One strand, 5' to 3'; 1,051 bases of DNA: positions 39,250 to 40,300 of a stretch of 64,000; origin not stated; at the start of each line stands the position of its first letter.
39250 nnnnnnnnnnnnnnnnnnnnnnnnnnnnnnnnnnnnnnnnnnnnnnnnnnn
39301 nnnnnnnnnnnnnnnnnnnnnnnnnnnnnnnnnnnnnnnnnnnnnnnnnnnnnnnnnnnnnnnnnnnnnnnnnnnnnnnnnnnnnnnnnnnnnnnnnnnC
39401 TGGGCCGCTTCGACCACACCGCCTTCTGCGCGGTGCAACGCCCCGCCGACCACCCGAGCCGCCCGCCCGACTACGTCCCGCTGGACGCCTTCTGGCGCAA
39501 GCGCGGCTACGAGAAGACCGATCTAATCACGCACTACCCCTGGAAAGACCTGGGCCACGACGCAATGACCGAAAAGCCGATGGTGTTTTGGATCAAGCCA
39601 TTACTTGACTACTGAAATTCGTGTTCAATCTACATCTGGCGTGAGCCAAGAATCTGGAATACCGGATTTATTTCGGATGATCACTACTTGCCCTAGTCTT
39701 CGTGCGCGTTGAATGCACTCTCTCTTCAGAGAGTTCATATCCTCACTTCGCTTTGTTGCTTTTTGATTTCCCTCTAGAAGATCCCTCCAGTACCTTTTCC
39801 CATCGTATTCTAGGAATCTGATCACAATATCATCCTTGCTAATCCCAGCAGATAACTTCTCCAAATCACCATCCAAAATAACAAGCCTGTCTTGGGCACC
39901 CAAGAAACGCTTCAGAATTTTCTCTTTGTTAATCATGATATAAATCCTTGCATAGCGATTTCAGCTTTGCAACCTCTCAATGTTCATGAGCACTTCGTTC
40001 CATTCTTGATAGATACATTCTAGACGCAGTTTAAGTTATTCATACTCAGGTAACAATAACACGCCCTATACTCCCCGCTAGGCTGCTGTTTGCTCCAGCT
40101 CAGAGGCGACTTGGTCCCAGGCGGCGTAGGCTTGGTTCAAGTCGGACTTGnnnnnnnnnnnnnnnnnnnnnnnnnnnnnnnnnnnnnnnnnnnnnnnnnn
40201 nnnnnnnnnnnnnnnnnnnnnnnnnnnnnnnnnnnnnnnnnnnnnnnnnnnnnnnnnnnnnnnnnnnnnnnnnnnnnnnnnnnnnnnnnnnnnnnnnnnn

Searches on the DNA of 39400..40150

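Call 101: search_rna_families(source=window, start=39400, end=40150, threshold=evalue, max_evalue=0.1)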
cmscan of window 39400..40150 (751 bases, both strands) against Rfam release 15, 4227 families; matches with E-value up to 0.1: 0.
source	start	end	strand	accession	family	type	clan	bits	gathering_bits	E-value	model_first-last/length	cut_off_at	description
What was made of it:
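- Tried and rejected: The evalue-threshold Rfam scan was run only on the AT-rich spot at 39400-40150 and found nothing (call 101).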
